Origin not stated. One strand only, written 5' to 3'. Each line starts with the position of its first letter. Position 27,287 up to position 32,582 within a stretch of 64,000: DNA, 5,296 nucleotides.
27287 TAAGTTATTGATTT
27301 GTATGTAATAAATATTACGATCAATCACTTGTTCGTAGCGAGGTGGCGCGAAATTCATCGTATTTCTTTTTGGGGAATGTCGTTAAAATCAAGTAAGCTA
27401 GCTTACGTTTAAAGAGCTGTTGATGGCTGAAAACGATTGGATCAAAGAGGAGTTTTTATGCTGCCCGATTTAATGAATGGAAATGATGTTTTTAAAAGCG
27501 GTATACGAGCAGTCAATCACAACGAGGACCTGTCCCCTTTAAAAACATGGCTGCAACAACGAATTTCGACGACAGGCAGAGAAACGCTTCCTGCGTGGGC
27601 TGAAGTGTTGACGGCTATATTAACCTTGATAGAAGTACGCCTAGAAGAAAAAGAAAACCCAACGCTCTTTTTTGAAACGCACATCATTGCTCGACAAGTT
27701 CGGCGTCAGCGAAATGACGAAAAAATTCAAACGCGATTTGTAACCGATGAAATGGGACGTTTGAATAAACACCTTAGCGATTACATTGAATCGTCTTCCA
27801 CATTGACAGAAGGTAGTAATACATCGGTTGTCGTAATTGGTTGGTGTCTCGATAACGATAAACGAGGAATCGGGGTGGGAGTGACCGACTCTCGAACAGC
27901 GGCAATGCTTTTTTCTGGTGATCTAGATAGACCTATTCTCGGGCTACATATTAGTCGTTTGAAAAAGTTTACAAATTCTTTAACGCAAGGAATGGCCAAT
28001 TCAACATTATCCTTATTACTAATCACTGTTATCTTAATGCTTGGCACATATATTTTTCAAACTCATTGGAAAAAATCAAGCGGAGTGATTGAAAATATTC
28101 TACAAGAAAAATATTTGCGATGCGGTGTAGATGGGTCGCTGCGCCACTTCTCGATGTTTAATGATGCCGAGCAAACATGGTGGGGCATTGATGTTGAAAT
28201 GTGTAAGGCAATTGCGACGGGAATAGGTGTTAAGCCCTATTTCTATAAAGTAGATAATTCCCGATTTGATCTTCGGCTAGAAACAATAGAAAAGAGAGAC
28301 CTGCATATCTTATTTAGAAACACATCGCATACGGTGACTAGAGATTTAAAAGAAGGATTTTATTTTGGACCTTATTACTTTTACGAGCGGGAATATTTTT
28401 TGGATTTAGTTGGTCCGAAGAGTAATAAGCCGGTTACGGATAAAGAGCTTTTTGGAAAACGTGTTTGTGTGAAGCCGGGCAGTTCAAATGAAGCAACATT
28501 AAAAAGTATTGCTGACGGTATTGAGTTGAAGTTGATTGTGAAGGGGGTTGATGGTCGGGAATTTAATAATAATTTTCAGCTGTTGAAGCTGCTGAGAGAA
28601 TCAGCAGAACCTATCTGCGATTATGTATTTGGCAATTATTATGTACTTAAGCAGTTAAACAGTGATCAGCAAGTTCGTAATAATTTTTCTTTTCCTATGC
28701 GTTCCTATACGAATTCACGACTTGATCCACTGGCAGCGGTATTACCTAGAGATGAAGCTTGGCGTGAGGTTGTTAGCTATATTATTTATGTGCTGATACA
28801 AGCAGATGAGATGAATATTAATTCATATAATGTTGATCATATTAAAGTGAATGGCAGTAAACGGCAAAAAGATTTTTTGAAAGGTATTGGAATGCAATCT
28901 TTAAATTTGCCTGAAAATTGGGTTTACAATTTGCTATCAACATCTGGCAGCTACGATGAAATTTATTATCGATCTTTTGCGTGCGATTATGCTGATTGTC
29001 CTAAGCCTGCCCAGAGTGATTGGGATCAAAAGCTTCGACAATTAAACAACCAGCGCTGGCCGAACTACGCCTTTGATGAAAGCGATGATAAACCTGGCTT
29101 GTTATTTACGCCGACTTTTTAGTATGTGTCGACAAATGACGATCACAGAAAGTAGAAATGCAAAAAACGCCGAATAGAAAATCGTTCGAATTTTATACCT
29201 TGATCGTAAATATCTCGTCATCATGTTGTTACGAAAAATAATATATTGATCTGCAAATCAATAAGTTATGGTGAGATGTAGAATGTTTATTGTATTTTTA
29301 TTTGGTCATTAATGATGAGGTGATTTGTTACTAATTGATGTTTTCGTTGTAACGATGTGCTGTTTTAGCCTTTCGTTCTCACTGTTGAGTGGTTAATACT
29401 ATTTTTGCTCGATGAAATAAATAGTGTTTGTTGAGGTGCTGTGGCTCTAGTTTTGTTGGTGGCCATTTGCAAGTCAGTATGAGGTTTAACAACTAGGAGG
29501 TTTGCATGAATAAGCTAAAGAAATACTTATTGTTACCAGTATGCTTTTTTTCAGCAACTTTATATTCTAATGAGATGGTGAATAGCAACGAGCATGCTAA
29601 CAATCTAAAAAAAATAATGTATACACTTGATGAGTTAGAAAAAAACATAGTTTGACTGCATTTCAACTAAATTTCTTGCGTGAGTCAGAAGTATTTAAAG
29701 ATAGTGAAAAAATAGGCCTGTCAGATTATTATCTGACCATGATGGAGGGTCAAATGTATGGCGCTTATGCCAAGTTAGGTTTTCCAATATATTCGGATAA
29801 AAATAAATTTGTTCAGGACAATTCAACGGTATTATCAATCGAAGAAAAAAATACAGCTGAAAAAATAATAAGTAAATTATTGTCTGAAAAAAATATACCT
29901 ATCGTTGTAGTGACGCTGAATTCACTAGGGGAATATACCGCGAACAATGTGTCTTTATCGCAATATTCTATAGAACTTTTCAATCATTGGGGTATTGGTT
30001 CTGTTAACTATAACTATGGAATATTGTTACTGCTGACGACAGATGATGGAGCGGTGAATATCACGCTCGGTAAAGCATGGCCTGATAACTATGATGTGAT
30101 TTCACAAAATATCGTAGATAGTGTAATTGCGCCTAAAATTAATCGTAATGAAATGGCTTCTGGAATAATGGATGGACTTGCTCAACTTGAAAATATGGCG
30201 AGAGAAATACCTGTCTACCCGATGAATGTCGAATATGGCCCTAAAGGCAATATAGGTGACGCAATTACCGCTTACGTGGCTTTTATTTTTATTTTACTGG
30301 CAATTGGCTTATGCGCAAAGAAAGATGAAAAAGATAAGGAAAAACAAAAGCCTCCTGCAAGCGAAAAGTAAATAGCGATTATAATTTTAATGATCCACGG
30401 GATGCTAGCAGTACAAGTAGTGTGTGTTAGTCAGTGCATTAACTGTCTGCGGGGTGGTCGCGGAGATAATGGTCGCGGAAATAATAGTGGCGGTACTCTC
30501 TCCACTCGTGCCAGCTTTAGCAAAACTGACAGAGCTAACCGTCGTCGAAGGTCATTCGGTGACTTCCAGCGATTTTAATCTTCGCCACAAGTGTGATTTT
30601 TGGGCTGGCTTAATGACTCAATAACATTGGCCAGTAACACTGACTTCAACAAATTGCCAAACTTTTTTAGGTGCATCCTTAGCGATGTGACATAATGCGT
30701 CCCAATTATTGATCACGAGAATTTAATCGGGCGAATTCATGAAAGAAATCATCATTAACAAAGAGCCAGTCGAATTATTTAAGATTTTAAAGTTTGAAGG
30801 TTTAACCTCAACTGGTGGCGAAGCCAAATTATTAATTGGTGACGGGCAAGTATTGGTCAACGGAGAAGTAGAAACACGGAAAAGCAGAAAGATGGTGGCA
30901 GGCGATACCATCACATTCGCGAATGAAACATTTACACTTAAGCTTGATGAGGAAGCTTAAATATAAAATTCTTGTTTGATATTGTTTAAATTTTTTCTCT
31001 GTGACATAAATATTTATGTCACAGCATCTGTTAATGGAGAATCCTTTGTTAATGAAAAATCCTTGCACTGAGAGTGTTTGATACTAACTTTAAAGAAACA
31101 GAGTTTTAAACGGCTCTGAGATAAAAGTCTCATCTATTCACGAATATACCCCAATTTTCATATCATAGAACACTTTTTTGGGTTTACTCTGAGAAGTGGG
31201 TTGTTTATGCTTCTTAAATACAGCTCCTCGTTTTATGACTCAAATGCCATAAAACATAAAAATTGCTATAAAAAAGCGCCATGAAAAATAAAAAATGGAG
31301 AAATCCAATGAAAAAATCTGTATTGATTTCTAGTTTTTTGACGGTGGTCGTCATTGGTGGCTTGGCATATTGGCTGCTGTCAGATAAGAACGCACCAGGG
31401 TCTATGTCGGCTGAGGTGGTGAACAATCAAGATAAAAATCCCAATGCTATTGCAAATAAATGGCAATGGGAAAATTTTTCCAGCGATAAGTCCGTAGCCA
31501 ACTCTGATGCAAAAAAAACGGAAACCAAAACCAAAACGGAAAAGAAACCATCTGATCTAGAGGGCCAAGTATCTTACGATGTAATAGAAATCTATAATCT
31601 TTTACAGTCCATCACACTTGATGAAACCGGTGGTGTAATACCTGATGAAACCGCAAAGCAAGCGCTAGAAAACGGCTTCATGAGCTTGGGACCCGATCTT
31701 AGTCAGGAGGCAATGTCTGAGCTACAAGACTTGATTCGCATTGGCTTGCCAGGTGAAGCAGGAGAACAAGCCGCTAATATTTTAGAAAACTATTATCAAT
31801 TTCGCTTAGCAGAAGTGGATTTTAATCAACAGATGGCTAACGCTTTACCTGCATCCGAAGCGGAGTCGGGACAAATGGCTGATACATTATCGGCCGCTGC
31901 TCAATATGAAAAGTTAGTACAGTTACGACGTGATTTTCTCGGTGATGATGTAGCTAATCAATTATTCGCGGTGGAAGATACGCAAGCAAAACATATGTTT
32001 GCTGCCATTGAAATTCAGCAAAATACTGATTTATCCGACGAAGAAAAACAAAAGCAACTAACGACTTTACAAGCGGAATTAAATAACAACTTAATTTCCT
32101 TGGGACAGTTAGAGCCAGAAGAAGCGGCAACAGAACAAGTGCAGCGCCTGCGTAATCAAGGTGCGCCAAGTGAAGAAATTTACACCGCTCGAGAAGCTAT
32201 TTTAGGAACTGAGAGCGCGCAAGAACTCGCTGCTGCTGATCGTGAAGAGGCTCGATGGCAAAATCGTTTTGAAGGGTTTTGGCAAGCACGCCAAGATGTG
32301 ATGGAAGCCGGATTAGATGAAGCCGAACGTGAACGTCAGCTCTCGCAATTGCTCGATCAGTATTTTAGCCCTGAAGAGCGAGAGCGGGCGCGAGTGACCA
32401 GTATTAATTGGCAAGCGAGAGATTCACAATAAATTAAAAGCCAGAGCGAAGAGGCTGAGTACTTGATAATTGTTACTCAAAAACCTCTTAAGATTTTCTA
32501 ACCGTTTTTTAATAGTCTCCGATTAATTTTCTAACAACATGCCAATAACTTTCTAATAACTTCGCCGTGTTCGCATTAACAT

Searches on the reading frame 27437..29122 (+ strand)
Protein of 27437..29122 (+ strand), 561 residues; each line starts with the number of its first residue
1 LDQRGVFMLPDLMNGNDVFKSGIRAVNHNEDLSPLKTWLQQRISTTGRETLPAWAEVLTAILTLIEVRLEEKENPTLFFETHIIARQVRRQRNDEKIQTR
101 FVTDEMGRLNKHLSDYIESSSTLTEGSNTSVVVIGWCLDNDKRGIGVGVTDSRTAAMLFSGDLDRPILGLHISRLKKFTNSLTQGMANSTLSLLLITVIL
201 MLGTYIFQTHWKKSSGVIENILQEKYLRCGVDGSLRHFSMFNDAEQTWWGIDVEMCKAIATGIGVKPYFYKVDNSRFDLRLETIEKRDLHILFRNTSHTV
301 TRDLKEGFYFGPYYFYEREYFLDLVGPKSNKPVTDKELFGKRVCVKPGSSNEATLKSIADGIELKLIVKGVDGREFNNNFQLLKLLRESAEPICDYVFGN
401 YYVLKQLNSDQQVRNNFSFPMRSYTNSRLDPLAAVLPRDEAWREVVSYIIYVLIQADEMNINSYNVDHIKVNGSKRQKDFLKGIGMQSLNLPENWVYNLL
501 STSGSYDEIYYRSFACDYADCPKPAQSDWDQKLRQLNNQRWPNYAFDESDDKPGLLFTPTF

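Call 3: search_protein_families(library=pfam, proteins=[window:27437-29122:+], max_evalue=0.01)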
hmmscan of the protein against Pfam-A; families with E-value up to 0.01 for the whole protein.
window:27437-29122:+ (561 aa): 1 family
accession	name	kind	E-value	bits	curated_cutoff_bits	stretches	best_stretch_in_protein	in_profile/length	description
PF00497.25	SBP_bac_3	-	7.8e-07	29.3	26.4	1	227-315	1-83/132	Bacterial extracellular solute-binding proteins, family 3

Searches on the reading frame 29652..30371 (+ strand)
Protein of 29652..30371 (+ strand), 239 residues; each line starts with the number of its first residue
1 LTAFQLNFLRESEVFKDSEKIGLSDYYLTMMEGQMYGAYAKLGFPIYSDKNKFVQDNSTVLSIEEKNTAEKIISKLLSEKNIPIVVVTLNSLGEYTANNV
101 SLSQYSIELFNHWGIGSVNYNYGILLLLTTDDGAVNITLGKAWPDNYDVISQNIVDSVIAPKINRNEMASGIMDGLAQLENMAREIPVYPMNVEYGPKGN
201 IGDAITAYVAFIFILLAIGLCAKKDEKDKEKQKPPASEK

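Call 3: search_protein_families(library=pfam, proteins=[window:29652-30371:+], max_evalue=0.01)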
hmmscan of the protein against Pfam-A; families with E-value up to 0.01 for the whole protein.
window:29652-30371:+ (239 aa): 1 family
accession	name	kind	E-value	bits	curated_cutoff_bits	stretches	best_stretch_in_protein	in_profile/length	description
PF04536.20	TPM_phosphatase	-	1.4e-19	70.8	22.1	1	54-181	1-124/125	TPM domain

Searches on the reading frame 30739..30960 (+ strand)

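Call 3: search_protein_families(library=pfam, proteins=[window:30739-30960:+], max_evalue=0.01)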
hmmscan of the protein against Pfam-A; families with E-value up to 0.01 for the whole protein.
window:30739-30960:+ (73 aa): 2 families
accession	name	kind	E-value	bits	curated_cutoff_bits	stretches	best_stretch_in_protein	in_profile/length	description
PF13275.11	S4_2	-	3.4e-22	78.5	24.6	1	6-66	3-63/65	S4 domain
PF01479.30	S4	-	8.4e-06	25.9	22.8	1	13-58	3-48/48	S4 domain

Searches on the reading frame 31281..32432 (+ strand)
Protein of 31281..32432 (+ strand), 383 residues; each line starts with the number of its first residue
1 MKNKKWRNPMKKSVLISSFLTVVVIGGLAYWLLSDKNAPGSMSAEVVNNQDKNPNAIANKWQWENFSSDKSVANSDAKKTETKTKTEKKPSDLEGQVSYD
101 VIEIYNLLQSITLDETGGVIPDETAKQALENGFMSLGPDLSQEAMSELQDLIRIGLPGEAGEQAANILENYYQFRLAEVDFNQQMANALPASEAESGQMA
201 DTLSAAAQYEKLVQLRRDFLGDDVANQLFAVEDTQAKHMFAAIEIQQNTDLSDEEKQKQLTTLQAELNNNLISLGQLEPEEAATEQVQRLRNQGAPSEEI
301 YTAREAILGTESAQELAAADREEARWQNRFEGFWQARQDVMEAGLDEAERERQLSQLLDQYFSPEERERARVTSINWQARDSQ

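Call 3: search_protein_families(library=pfam, proteins=[window:31281-32432:+], max_evalue=0.01)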
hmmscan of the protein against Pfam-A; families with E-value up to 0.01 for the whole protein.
window:31281-32432:+ (383 aa): 2 families
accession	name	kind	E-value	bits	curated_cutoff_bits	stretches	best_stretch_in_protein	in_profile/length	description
PF03280.19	Lipase_chap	-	1.3e-29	104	25.7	1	187-367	10-192/192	Proteobacterial lipase chaperone protein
PF22440.1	SirC_C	-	0.0021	18.4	27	0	334-369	9-44/47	SirC C-terminal domain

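Call 4: search_protein_families(library=ncbifam, proteins=[window:31281-32432:+], max_evalue=0.01)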
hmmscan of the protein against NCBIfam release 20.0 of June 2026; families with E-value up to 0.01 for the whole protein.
window:31281-32432:+ (383 aa): 7 families
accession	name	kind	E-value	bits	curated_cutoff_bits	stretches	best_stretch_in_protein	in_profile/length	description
NF002334.0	PRK01294.1-2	equivalog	1.5e-37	129.5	285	1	22-370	12-324/336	lipase secretion chaperone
NF002336.0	PRK01294.1-4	equivalog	3e-12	46.3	542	1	144-372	109-326/343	lipase secretion chaperone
NF002333.0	PRK01294.1-1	equivalog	3.1e-09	36.9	450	1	209-370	172-334/345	lipase secretion chaperone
NF002337.0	PRK01294.1-5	equivalog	3.2e-07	29.8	340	1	201-368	111-273/286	lipase secretion chaperone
NF002335.0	PRK01294.1-3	equivalog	0.00022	20.8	637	1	220-370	180-331/344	lipase secretion chaperone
NF002338.0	PRK01294.1-6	equivalog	0.0028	16.9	728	1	218-364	192-342/353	lipase secretion chaperone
NF004066.1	PRK05580.1-3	equivalog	0.0031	15.8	813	1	126-298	72-231/788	primosomal protein N'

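Call 55: search_solved_structures(query=A5, max_evalue=1, show_alignments=1)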
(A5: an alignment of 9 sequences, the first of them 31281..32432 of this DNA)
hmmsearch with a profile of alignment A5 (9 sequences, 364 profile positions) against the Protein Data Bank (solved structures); distinct sequences matched with E-value up to 1: 2.
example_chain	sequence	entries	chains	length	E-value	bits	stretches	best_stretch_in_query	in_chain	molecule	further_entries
2es4_D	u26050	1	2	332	6.4e-20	74.8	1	189-348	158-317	Lipase chaperone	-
9g8u_B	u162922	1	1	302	9.8e-17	64.3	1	141-351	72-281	Lipase chaperone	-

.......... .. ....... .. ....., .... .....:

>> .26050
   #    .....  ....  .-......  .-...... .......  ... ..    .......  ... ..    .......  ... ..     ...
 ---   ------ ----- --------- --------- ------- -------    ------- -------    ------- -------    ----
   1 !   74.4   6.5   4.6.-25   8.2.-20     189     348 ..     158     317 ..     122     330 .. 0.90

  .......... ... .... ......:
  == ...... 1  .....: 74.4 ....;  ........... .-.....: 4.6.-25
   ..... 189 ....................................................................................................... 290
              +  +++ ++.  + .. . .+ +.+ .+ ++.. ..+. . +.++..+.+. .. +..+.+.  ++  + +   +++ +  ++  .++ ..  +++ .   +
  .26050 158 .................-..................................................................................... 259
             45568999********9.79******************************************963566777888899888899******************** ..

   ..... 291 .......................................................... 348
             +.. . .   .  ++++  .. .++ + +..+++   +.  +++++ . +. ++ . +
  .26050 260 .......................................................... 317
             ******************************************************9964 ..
